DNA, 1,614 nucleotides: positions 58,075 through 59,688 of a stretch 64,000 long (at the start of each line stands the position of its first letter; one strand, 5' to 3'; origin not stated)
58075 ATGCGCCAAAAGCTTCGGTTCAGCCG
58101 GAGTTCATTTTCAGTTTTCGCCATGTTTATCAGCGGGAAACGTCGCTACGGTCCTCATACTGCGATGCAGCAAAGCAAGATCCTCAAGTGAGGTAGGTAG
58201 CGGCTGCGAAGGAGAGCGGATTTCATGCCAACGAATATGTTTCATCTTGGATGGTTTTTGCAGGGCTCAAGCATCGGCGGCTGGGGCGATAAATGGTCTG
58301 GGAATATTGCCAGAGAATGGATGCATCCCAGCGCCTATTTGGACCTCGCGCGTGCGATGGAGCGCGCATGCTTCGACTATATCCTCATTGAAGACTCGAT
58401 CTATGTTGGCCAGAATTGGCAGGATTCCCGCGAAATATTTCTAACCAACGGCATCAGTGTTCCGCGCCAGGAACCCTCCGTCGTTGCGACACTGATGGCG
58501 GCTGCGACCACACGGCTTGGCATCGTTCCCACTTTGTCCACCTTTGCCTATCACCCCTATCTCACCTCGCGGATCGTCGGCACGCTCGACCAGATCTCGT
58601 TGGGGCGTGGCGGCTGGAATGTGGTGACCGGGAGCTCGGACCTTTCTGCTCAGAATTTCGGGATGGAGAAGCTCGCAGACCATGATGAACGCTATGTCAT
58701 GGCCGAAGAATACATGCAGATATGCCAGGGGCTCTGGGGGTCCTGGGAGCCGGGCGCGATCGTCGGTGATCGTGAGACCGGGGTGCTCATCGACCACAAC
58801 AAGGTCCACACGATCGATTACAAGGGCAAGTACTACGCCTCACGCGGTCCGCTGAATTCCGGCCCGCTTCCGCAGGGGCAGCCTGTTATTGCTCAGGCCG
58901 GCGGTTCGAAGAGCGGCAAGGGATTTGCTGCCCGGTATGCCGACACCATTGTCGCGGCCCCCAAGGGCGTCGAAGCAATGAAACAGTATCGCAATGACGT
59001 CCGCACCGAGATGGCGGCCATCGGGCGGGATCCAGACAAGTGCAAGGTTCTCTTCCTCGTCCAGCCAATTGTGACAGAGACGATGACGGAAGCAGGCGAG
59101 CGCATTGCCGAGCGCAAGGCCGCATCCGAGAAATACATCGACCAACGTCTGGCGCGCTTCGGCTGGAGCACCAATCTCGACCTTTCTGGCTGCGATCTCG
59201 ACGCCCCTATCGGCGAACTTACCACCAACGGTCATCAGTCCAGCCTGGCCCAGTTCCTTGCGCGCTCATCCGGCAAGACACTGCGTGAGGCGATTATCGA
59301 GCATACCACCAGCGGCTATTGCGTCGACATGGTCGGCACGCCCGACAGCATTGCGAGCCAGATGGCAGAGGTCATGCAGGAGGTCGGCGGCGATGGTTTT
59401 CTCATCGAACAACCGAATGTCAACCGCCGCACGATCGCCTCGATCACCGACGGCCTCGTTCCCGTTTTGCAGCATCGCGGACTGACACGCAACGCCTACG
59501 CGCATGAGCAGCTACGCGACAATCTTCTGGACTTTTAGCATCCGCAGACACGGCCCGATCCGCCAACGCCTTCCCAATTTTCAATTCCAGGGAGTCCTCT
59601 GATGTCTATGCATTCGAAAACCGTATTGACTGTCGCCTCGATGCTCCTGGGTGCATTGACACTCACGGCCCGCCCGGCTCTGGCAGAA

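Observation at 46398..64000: Candidate undescribed flavin-dependent C-N cleaving catabolic system (3 NtaA-family + 1 LLM monooxygenase, 2 reductases, RibB, dual-SBP importer, AllE)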

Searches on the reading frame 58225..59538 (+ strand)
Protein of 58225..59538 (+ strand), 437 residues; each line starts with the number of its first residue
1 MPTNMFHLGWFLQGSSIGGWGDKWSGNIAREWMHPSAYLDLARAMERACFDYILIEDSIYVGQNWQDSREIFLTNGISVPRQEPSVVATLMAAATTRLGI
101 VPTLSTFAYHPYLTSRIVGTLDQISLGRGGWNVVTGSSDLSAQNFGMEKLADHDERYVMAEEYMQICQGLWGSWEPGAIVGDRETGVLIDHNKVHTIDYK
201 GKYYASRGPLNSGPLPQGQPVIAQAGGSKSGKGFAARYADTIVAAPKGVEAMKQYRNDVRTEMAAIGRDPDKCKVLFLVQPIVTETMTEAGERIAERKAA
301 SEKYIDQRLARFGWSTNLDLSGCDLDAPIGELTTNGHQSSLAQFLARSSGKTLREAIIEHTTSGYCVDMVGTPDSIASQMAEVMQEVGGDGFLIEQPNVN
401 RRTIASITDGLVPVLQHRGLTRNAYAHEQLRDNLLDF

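Call 4: search_protein_families(library=ncbifam, proteins=[window:58225-59538:+], max_evalue=0.00001)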
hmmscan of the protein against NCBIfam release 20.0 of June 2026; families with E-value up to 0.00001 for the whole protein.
window:58225-59538:+ (437 aa): 7 families
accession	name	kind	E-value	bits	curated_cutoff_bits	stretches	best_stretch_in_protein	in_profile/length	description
TIGR03860.1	FMN_nitrolo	subfamily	1.4e-114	383.2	279.7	1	26-433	19-422/422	NtaA/DmoA family FMN-dependent monooxygenase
TIGR04021.1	LLM_DMSO2_sfnG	equivalog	2.4e-21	76.5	382.95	1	82-172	61-150/350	dimethylsulfone monooxygenase SfnG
TIGR03619.1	F420_Rv2161c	subfamily_domain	2.6e-20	73.1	166.9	1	40-173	2-132/247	TIGR03619 family F420-dependent LLM class oxidoreductase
TIGR03612.1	RutA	equivalog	9.5e-17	61.5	498.3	1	90-300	73-262/355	pyrimidine utilization protein A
TIGR03565.1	alk_sulf_monoox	equivalog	5.8e-16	58.5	518.2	1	82-292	53-238/346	FMNH2-dependent alkanesulfonate monooxygenase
TIGR03560.1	F420_Rv1855c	subfamily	1.1e-15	58.1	231.4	2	40-173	17-140/227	TIGR03560 family F420-dependent LLM class oxidoreductase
NF001939.1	PRK00719.1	subfamily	1.5e-14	53.5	510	1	82-292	53-238/373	alkanesulfonate monooxygenase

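Call 9: find_encoding_contigs(protein=window:58225-59538:+, flank=10000, max_places=6)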
Protein window:58225-59538:+ (437 aa): 1 contig read that carries it; 1 place shown.
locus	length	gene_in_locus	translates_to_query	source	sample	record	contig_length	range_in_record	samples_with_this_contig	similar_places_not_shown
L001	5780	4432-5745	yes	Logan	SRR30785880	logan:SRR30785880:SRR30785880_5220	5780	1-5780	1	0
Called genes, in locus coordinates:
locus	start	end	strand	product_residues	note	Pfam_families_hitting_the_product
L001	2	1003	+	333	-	?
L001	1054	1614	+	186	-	PF01613:Flavin_Reduct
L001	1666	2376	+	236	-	PF00926:DHBP_synthase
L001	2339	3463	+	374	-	PF00296:Bac_luciferase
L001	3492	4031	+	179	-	PF01613:Flavin_Reduct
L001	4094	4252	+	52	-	-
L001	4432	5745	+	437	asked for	PF00296:Bac_luciferase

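Call 11: search_solved_structures(query=window:58225-59538:+, max_evalue=1e-10)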
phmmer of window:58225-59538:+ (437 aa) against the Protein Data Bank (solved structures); distinct sequences matched with E-value up to 1e-10: 17.
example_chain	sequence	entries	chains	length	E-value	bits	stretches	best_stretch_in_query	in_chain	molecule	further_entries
6ask_A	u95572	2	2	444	3.1e-63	217.1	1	17-434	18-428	Putative monooxygenase MoxC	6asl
1yw1_A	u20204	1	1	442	3.1e-63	217.1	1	17-434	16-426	PROTEIN YTNJ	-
5tlc_A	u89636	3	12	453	3.2e-63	217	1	6-434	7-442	Dibenzothiophene desulfurization enzyme A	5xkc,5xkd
1tvl_A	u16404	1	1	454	3.4e-63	217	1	17-434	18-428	protein YTNJ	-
3b9n_A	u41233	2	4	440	1.8e-62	214.6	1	36-434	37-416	Alkane monooxygenase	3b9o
6ak1_A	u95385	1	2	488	4.9e-62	213.2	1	32-435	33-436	Dimethyl-sulfide monooxygenase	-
5w48_A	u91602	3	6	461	5.3e-61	209.7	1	39-435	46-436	Riboflavin Lyase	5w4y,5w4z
3sdo_A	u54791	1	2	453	1.2e-59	205.3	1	6-434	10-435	Nitrilotriacetate monooxygenase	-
6lr1_A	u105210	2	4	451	1.4e-59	205.1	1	4-433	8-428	Hexachlorobenzene oxidative dehalogenase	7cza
7e36_B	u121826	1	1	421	1.5e-55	191.8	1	26-434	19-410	FMN-dependent oxidoreductase (Nitrilotriacetate monooxygenase family)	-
5dqp_A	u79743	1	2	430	8.1e-41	143.2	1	83-434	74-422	EDTA monooxygenase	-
7e36_A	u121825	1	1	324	5.3e-29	104.3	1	83-245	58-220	Alkanesulfonate monooxygenase SsuD/methylene tetrahydromethanopterin reductase-like flavin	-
8t0u_A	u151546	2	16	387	2.1e-14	56.2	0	71-172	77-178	FMNH(2)-dependent dimethylsulfone monooxygenase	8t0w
3rao_A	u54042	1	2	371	3.1e-13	52.4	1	74-173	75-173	Putative Luciferase-like Monooxygenase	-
6sgg_AAA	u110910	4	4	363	1.1e-12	50.6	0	90-296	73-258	Pyrimidine monooxygenase RutA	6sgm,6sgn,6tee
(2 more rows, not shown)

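Call 13: find_homologous_proteins(query=window:58225-59538:+, max_evalue=1e-50)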
Query window:58225-59538:+ (437 aa): 4745 proteins with E <= 1e-50 among 8000 candidates; the best 120 are listed.
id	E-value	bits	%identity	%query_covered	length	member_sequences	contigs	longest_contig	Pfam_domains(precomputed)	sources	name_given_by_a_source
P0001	3.9e-293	990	98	100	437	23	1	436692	PF00296.27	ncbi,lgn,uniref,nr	ncbi:NtaA/DmoA family FMN-dependent monooxygenase [Rhizobium sp. AAP116]|uniref:NtaA/DmoA family FMN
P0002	2.9e-242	822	80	100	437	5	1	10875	PF00296.27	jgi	jgi:FMN-dependent oxidoreductase (nitrilotriacetate monooxygenase family)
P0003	2.5e-241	819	80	100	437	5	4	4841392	PF00296.27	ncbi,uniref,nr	ncbi:NtaA/DmoA family FMN-dependent monooxygenase [Oharaeibacter diazotrophicus]|uniref:FMN-dependen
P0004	6.7e-240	814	80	100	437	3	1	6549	PF00296.27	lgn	-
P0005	1.5e-236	803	78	100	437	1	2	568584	PF00296.27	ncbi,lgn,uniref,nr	ncbi:NtaA/DmoA family FMN-dependent monooxygenase [Methylobrevis albus]|uniref:NtaA/DmoA family FMN-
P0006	9.3e-228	774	75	100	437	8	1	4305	PF00296.27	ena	-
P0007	4.1e-227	772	76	99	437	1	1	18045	PF00296.27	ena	-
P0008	1.6e-224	763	75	100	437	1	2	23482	PF00296.27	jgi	jgi:FMN-dependent oxidoreductase (nitrilotriacetate monooxygenase family)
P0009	5.0e-223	759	73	100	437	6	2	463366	PF00296.27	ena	-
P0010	6.4e-222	755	74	100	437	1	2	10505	PF00296.27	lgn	-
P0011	2.5e-220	750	74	100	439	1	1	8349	PF00296.27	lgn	-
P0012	6.2e-220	748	74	100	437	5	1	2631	PF00296.27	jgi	jgi:FMN-dependent oxidoreductase (nitrilotriacetate monooxygenase family)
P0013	1.6e-219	747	73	100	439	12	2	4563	PF00296.27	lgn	-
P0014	9.7e-219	744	73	100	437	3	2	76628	PF00296.27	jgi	jgi:FMN-dependent oxidoreductase (nitrilotriacetate monooxygenase family)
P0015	1.2e-218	744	83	90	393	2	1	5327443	PF00296.27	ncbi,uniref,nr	ncbi:putative monooxygenase MoxC [Hartmannibacter diazotrophicus]|uniref:Putative monooxygenase MoxC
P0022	1.7e-215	734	72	100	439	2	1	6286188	PF00296.27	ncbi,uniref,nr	ncbi:NtaA/DmoA family FMN-dependent monooxygenase [Starkeya sp. ORNL1]|uniref:NtaA/DmoA family FMN-d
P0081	9.7e-208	708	69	100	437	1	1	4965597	PF00296.27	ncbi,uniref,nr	ncbi:NtaA/DmoA family FMN-dependent monooxygenase [Marinivivus vitaminiproducens]|uniref:NtaA/DmoA f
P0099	3.6e-207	706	69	100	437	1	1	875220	PF00296.27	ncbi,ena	-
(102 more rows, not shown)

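Call 15: find_encoding_contigs(protein=P0001, flank=10000, max_places=2)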
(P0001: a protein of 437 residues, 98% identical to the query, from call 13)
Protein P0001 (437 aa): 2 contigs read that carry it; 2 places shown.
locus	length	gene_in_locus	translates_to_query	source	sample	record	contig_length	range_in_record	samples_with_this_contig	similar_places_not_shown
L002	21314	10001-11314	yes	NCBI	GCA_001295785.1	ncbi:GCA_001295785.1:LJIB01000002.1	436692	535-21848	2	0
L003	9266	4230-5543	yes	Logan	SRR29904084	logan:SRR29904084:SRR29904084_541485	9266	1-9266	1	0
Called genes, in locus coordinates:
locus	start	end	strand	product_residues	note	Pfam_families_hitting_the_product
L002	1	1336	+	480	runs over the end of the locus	PF01554:MatE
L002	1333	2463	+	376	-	PF00892:EamA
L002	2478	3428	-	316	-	PF00126:HTH_1, PF03466:LysR_substrate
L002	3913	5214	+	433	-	PF00296:Bac_luciferase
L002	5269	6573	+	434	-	PF00296:Bac_luciferase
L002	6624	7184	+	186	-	PF01613:Flavin_Reduct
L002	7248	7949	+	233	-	PF00926:DHBP_synthase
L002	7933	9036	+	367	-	PF00296:Bac_luciferase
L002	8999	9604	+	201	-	PF01613:Flavin_Reduct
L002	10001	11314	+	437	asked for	PF00296:Bac_luciferase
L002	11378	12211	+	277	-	PF00497:SBP_bac_3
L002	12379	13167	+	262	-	PF00497:SBP_bac_3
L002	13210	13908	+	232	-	PF00528:BPD_transp_1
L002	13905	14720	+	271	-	PF00528:BPD_transp_1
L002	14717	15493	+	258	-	PF02463:SMC_N (faint), PF00005:ABC_tran, PF13304:AAA_21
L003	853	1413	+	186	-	PF01613:Flavin_Reduct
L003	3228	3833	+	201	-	PF01613:Flavin_Reduct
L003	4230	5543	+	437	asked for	PF00296:Bac_luciferase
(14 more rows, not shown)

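Call 16: find_encoding_contigs(protein=P0003, flank=10000, max_places=2)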
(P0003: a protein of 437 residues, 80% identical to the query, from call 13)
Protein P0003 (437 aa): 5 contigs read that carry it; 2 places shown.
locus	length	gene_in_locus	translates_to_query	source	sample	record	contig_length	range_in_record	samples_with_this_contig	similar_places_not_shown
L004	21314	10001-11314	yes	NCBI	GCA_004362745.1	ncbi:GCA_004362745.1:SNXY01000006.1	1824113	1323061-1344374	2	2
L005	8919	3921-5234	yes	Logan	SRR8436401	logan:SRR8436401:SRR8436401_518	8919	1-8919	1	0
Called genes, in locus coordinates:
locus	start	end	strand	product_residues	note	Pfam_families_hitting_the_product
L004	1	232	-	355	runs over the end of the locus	PF13407:Peripla_BP_4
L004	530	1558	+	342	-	PF00126:HTH_1, PF03466:LysR_substrate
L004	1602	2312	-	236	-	PF01726:LexA_DNA_bind, PF00717:Peptidase_S24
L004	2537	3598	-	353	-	PF00126:HTH_1, PF03466:LysR_substrate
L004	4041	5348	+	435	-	PF00296:Bac_luciferase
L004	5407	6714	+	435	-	PF00296:Bac_luciferase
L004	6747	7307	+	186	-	PF01613:Flavin_Reduct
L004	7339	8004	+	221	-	PF00926:DHBP_synthase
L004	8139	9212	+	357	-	PF00296:Bac_luciferase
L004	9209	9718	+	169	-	PF01613:Flavin_Reduct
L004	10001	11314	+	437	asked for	PF00296:Bac_luciferase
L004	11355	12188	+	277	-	PF00497:SBP_bac_3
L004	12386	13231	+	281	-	PF00497:SBP_bac_3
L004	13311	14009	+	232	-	PF00528:BPD_transp_1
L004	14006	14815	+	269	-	PF00528:BPD_transp_1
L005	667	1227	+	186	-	PF01613:Flavin_Reduct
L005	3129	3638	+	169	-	PF01613:Flavin_Reduct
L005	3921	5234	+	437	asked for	PF00296:Bac_luciferase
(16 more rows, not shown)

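Call 17: find_encoding_contigs(protein=P0022, flank=10000, max_places=2)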
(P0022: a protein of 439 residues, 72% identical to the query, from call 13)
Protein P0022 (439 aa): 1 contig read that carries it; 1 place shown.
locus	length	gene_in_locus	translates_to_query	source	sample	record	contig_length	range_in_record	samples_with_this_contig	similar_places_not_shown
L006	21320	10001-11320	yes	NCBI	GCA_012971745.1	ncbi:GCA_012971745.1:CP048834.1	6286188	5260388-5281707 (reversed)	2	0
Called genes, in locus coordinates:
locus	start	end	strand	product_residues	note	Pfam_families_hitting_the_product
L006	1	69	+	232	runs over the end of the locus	PF00440:TetR_N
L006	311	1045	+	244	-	PF00392:GntR, PF07729:FCD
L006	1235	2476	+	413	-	-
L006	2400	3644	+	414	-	PF02492:cobW, PF07683:CobW_C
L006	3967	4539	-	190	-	PF11937:DUF3455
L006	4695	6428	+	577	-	PF02776:TPP_enzyme_N, PF00205:TPP_enzyme_M, PF02775:TPP_enzyme_C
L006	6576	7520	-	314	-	PF00126:HTH_1, PF03466:LysR_substrate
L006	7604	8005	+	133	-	PF07883:Cupin_2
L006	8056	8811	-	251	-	PF20582:UPF0758_N, PF04002:RadC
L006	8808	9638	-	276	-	PF00557:Peptidase_M24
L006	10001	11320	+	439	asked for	PF00296:Bac_luciferase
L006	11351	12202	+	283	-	PF00497:SBP_bac_3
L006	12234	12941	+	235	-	PF00528:BPD_transp_1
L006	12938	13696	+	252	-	PF00528:BPD_transp_1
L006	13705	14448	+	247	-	PF00005:ABC_tran, PF02463:SMC_N, PF13304:AAA_21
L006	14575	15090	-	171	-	PF01613:Flavin_Reduct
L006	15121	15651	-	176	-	PF01613:Flavin_Reduct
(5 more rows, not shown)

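Call 25: find_related_loci(query=A1, collection=genome_contigs, flank=10000)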
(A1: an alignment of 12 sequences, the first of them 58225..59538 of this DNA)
Query A1 (437 aa) in genome_contigs; peptide patterns used: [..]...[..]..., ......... (x = any residue, [..] = any of these).
530 stretches matched a pattern; 448 encode a relative of the query (tblastn E <= 1e-3); the best 80 are kept; 80 distinct loci.
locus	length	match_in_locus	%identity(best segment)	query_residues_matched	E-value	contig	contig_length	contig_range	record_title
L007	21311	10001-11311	100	1-437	0e+0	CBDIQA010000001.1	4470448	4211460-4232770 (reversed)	MAG: Allorhizobium sp. isolate NI281-mx-bin21 genome assembly, contig: N-NV281-C9, whole genome shotgun sequence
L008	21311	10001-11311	98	1-437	0e+0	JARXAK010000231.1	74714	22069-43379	MAG: Rhizobium sp. isolate D19.bin.14 k141_296167, whole genome shotgun sequence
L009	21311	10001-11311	78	1-437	0e+0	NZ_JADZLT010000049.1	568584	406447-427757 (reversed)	Methylobrevis albus strain L22 212_568584_78442360, whole genome shotgun sequence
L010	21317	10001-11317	74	1-437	0e+0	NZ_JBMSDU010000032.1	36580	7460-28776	Ancylobacter sp. VNQ12 contig32, whole genome shotgun sequence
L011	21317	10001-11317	73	1-437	0e+0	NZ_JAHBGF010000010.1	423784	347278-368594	Ancylobacter sonchi strain VKM B-3145 GCM70017656_10, whole genome shotgun sequence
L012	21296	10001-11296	73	6-437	0e+0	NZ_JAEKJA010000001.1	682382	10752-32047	Acuticoccus mangrovi strain B2012 contig1, whole genome shotgun sequence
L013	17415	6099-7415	73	1-437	0e+0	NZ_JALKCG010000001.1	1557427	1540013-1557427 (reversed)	Ancylobacter koreensis strain Jip08 NODE_1_length_1557427_cov_68.533719, whole genome shotgun sequence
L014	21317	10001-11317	73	1-437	0e+0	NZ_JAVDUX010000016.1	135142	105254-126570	Ancylobacter sp. 3268 Ga0454452_16, whole genome shotgun sequence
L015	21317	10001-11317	73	1-437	0e+0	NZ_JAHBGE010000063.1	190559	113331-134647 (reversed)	Ancylobacter lacus strain VKM B-3280 GCM70017661_64, whole genome shotgun sequence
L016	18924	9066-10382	73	1-437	0e+0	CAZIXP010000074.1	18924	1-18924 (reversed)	MAG TPA_asm: uncultured Starkeya sp. isolate SRP286056_co2_60 genome assembly, contig: NODE_4458_length_18924_cov_4.8713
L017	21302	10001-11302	72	4-437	0e+0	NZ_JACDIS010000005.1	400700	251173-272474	Chthonobacter rhizosphaerae strain yh7-1 yh7-1_Scaffold05, whole genome shotgun sequence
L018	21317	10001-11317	72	1-437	0e+0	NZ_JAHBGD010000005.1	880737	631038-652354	Ancylobacter defluvii strain VKM B-2789 GCM70017653_5, whole genome shotgun sequence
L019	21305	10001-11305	73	1-433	0e+0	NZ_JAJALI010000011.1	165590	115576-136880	Ancylobacter sp. Lp-2 NODE_11_length_165590_cov_110.257913, whole genome shotgun sequence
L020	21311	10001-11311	72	1-437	0e+0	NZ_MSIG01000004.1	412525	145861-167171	Mongoliimonas terrestris strain MIMtkB18 scaffold4, whole genome shotgun sequence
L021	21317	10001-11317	72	1-437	0e+0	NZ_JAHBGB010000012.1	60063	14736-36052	Ancylobacter oerskovii strain CCM 7435 GCM70007236_12, whole genome shotgun sequence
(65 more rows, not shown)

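Call 31: find_encoding_contigs(protein=P0099, flank=8000, max_places=1)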
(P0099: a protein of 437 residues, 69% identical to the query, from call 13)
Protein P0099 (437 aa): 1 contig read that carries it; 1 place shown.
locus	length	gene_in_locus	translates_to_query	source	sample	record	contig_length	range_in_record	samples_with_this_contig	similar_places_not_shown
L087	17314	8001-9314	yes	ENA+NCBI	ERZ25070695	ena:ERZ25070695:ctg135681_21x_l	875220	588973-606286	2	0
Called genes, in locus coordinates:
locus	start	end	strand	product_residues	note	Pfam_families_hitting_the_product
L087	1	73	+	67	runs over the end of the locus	-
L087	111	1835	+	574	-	PF00920:ILVD_EDD_N, PF24877:ILV_EDD_C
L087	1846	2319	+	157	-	PF07331:TctB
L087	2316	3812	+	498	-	PF01970:TctA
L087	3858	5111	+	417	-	PF01070:FMN_dh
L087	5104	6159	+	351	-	PF04199:Cyclase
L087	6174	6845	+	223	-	PF13417:GST_N_3 (faint), PF14497:GST_C_3 (weak), PF00043:GST_C (weak), PF13410:GST_C_2 (weak)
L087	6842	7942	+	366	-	PF00890:FAD_binding_2 (faint), PF01266:DAO, PF01494:FAD_binding_3 (weak), PF03486:HI0933_like (faint), PF07992:Pyr_redox_2 (faint), PF13450:NAD_binding_8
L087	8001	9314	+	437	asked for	PF00296:Bac_luciferase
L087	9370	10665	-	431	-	PF00149:Metallophos, PF12850:Metallophos_2 (weak)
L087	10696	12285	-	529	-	PF00496:SBP_bac_5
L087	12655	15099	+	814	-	PF02518:HATPase_c, PF00204:DNA_gyraseB, PF01751:Toprim, PF00986:DNA_gyraseB_C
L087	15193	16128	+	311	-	PF00126:HTH_1, PF03466:LysR_substrate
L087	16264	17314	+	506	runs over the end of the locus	PF00171:Aldedh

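Call 32: find_encoding_contigs(protein=P0081, flank=10000, max_places=1)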
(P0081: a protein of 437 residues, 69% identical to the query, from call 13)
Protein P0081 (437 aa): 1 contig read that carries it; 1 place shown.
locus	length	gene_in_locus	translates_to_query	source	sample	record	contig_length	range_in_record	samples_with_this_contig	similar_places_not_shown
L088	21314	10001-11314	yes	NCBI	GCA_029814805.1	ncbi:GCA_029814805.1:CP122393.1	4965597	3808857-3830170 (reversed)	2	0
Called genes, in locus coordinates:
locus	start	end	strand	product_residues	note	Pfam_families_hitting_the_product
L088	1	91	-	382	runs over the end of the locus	PF13469:Sulfotransfer_3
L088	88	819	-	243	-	-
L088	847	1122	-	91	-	-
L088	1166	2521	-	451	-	PF05935:Arylsulfotrans (faint), PF14269:Arylsulfotran_2, PF13360:PQQ_2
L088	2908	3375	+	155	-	PF01325:Fe_dep_repress, PF01978:TrmB (weak), PF01047:MarR (weak), PF09339:HTH_IclR (weak), PF12802:MarR_2 (weak), PF13412:HTH_24 (weak), PF13545:HTH_Crp_2 (faint), PF02742:Fe_dep_repr_C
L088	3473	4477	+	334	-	PF01297:ZnuA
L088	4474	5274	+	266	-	PF00005:ABC_tran, PF02463:SMC_N (faint), PF13304:AAA_21 (faint)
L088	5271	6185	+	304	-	PF00950:ABC-3, PF01032:FecCD (faint)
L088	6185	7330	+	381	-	PF00950:ABC-3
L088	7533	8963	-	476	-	-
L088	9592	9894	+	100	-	-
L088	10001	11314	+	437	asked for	PF00296:Bac_luciferase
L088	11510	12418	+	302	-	PF00892:EamA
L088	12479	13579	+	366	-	PF00296:Bac_luciferase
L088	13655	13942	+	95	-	-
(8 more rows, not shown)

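Call 48: search_dna_similar(query=window:58225-59538:+, collection=plasmids, mode=protein, max_rows=40, max_evalue=1e-80)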
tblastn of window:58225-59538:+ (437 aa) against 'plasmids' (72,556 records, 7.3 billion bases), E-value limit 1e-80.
Records with a match: 16; places in all: 18; records where one place covers at least 80% of the query: 16.
Best place of each record, by identity: <60% 16.
By first word of the organism name: Sphingobium 10; Rhodococcus 3; Streptomyces 1; Marinibacterium 1; Salipiger 1.
By predicted mobility (MOB-suite, as given by PLSDB): non-mobilizable 15; mobilizable 1.
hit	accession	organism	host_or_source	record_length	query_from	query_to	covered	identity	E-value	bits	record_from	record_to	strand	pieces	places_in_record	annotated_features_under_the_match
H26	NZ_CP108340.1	Streptomyces jietaisiensis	-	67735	1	437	100%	51.6%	1e-146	468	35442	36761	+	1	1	NtaA/DmoA family FMN-dependent monooxygenase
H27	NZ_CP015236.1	Rhodococcus fascians D188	Chrysanthemum x morifolium,Culture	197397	1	437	100%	43.7%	6e-109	360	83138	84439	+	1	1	NtaA/DmoA family FMN-dependent monooxygenase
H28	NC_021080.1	Rhodococcus fascians D188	-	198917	1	437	100%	43.7%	6e-109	360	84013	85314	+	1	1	NtaA/DmoA family FMN-dependent monooxygenase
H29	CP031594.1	Marinibacterium anthonyi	Isolate culture,marine surface water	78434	1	437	100%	43.6%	2e-113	373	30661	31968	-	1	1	moxC_4: Putative monooxygenase MoxC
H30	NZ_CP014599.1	Salipiger sp. CCB-MM3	mangrove soil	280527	1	437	100%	43.6%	1e-111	367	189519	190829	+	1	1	NtaA/DmoA family FMN-dependent monooxygenase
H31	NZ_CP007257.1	Rhodococcus erythropolis R138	Hydroponic pots with potatoes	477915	1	437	100%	41.4%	7e-98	328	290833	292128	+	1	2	NtaA/DmoA family FMN-dependent monooxygenase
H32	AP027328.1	Sphingobium sp. TomTYG64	-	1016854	1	437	100%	39.1%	4e-87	297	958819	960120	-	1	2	dibenzothiophene desulfurization enzyme A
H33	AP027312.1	Sphingobium sp. TomMM7A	-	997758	1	437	100%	38.1%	1e-85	293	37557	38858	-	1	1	dibenzothiophene desulfurization enzyme A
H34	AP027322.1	Sphingobium sp. TomTYG43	-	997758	1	437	100%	38.1%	1e-85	293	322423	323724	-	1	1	dibenzothiophene desulfurization enzyme A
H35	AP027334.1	Sphingobium sp. TomTYG71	-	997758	1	437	100%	38.1%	1e-85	293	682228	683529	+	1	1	dibenzothiophene desulfurization enzyme A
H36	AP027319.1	Sphingobium sp. TomTYG42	-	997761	1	437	100%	38.1%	1e-85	293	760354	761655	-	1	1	dibenzothiophene desulfurization enzyme A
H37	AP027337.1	Sphingobium sp. TomTYG72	-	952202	1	437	100%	38.1%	2e-85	292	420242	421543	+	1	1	dibenzothiophene desulfurization enzyme A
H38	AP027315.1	Sphingobium sp. TomMM15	-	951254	1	437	100%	37.9%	4e-85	291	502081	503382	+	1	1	dibenzothiophene desulfurization enzyme A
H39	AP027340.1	Sphingobium sp. TomTYG73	-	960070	1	437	100%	37.9%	9e-85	290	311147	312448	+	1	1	dibenzothiophene desulfurization enzyme A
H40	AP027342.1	Sphingobium sp. TomTYG74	-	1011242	1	437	100%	37.9%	9e-85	290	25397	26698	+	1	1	dibenzothiophene desulfurization enzyme A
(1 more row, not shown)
